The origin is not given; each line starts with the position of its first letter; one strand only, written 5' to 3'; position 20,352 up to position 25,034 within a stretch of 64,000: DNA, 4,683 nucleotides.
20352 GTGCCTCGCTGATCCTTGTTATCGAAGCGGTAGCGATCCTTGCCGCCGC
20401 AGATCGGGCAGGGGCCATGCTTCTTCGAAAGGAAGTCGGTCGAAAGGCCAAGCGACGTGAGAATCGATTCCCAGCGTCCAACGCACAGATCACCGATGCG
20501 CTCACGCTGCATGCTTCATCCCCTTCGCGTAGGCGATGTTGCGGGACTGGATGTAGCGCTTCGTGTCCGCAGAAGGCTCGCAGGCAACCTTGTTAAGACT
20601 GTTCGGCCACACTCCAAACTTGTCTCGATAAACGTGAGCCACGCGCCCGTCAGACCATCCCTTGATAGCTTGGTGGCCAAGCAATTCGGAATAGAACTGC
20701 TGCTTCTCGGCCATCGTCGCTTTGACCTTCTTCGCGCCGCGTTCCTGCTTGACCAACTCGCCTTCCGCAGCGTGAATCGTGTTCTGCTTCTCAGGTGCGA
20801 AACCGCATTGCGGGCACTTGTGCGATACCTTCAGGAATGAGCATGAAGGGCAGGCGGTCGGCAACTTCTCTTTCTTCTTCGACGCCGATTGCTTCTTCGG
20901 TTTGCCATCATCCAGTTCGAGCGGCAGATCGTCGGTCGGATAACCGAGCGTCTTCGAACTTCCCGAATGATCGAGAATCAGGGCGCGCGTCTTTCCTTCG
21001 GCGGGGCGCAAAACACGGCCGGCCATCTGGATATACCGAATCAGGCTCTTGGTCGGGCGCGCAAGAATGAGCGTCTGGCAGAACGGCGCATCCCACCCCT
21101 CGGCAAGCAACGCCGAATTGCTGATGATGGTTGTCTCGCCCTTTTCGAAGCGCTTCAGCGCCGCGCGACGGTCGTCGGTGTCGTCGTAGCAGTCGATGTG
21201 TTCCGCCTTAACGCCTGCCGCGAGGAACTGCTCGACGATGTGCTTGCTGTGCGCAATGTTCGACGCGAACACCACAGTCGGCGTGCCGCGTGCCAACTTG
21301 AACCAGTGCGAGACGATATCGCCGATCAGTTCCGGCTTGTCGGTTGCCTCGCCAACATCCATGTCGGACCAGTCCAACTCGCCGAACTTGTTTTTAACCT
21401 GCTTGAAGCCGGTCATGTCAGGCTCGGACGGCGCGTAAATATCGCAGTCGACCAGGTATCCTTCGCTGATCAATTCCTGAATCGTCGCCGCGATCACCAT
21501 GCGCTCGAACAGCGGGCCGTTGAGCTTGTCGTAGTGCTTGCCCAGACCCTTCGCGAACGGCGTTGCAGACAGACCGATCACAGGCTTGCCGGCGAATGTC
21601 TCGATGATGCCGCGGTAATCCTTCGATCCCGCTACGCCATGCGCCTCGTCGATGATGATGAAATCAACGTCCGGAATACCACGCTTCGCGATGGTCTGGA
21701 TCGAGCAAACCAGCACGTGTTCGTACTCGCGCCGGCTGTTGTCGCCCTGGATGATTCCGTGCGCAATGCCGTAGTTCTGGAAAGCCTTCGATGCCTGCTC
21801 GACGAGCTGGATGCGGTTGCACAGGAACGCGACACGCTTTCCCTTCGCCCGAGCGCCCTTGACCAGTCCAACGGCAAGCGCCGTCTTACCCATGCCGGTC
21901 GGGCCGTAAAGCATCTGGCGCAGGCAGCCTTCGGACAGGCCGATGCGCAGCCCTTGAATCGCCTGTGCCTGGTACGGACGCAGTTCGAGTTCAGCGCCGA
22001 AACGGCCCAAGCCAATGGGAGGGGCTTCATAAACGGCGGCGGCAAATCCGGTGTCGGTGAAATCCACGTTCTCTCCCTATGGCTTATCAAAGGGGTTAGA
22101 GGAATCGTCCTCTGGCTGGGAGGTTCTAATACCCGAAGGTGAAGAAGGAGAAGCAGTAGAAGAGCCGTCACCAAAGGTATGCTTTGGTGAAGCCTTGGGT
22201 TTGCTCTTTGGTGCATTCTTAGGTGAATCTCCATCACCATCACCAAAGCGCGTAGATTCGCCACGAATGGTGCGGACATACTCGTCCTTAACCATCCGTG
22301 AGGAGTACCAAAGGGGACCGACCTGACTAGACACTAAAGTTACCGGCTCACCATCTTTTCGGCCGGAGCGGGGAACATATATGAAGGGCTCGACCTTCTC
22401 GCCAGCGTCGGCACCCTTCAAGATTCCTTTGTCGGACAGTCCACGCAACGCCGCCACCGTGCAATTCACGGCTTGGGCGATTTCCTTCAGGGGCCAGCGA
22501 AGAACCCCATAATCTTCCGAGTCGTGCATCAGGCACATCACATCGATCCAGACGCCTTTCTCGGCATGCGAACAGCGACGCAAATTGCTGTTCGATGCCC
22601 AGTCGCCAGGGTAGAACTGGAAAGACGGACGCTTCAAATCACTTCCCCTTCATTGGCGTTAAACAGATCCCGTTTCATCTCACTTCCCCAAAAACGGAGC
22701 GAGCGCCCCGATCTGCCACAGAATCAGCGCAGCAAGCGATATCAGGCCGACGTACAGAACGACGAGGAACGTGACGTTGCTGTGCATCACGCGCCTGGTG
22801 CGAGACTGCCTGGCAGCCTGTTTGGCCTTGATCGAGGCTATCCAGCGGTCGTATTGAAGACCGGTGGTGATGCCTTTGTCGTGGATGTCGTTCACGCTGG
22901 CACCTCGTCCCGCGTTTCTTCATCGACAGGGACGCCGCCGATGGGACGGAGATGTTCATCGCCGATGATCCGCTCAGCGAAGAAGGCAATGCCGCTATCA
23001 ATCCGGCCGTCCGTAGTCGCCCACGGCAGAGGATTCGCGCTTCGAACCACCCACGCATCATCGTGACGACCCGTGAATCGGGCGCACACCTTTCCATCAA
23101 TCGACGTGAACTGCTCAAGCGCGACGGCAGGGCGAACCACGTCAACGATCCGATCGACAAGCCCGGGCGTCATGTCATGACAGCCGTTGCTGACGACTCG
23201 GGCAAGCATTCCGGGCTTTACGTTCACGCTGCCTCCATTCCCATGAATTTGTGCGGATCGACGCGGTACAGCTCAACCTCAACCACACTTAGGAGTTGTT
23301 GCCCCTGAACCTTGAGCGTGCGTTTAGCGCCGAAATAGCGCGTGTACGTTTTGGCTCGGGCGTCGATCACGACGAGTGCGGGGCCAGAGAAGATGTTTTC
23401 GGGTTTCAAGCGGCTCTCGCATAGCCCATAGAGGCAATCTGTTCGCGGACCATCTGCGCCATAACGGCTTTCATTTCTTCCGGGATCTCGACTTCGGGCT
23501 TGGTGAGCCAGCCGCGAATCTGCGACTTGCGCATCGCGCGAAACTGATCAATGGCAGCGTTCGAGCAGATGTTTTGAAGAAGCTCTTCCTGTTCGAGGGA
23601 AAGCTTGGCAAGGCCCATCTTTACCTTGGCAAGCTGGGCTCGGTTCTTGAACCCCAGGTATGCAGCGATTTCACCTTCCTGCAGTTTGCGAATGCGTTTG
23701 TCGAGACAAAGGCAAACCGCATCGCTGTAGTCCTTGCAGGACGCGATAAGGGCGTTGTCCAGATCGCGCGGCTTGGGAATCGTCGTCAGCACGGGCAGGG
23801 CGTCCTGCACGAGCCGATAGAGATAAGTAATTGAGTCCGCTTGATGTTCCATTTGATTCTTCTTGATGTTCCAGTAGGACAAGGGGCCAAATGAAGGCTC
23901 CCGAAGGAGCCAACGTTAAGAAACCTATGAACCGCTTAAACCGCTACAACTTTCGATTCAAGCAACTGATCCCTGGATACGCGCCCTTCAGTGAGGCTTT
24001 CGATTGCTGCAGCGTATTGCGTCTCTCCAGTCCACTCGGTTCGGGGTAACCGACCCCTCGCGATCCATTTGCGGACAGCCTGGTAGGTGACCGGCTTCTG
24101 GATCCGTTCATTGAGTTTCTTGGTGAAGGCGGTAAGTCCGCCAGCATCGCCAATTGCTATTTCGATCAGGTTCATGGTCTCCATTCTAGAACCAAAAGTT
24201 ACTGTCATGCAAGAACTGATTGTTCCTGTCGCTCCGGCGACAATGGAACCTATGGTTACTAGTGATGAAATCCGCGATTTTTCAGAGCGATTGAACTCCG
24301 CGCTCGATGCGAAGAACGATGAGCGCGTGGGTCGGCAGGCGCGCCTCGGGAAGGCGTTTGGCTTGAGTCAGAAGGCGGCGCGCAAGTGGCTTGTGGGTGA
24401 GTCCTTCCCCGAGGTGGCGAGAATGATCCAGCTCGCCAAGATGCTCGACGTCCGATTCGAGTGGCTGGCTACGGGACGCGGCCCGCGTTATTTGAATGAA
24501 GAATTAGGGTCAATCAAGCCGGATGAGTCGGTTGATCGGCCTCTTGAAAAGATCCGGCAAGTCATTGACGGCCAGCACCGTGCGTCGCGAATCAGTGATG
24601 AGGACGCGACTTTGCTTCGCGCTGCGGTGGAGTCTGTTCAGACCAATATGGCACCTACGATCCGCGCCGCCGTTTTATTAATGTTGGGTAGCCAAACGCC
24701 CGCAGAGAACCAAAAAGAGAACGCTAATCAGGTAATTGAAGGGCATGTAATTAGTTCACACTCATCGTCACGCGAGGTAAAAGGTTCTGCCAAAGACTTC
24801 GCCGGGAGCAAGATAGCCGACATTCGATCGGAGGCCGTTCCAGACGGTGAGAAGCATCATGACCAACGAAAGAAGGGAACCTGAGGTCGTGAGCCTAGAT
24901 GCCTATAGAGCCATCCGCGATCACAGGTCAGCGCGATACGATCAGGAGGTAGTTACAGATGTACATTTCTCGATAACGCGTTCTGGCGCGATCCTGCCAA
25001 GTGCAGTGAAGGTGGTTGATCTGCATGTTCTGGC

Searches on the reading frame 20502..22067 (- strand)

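Call 67: search_protein_families(library=pfam, proteins=[window:20502-22067:-], max_evalue=0.001)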
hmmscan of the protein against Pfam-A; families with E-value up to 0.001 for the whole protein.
window:20502-22067:- (521 aa): 5 families
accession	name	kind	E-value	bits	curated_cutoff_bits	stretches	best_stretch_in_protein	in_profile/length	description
PF04851.21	ResIII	-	2.3e-25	89.9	22.5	1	27-171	2-163/164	Type III restriction enzyme, res subunit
PF00271.37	Helicase_C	-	7.3e-15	55.6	23.5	1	248-354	6-108/110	Helicase conserved C-terminal domain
PF00270.35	DEAD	-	1.2e-11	45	26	1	30-171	1-161/167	DEAD/DEAH box helicase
PF01695.23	IstB_IS21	-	0.00039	20.4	24.1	1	52-95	96-138/238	IstB-like ATP binding protein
PF13604.12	AAA_30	-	0.00092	19.4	27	0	30-156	3-110/191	AAA domain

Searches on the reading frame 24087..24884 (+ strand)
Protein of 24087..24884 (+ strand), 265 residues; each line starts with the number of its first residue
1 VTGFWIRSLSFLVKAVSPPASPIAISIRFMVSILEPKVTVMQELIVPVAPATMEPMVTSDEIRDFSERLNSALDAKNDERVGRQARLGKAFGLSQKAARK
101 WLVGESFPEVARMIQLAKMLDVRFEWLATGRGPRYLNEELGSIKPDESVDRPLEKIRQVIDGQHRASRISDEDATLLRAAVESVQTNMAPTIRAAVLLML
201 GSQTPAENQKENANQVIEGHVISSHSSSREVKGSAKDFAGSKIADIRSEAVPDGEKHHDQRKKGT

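Call 10: search_protein_families(library=phrogs, proteins=[window:24087-24884:+], max_evalue=0.01)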
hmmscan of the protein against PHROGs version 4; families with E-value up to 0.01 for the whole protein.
window:24087-24884:+ (265 aa): 7 families
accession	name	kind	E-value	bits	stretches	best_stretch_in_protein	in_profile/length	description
phrog_2967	-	transcription regulation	8.8e-12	46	1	60-151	6-85/225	transcriptional regulator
phrog_4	-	transcription regulation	1.7e-11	44.8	1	52-163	124-224/400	transcriptional repressor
phrog_2328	-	transcription regulation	1.5e-10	41.9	1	62-153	10-101/128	transcriptional repressor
phrog_3037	-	transcription regulation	1.2e-06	29.4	1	84-141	31-88/189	transcriptional repressor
phrog_8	-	transcription regulation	2.9e-05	24.7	1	83-177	172-249/346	transcriptional regulator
phrog_35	-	transcription regulation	0.00073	20.7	1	63-109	68-113/181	transcriptional repressor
phrog_23106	-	unknown function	0.0078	17.3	0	86-117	34-65/102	-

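Call 11: search_protein_families(library=pfam, proteins=[window:24087-24884:+], max_evalue=0.01)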
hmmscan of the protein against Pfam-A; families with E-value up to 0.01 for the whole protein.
window:24087-24884:+ (265 aa): 2 families
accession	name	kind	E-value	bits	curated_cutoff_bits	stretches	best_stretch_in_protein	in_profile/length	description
PF07022.19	Phage_CI_repr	-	7.1e-05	23.5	22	1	84-134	15-64/65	Bacteriophage CI repressor helix-turn-helix domain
PF01381.28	HTH_3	-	0.0012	19.3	23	1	84-127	12-55/55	Helix-turn-helix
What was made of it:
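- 24087..24884 (+): Context: CI-type repressor-like gene on the same strand, upstream of the RNA. Pfam Phage_CI_repr and PHROG transcriptional repressor families (calls 10, 11).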
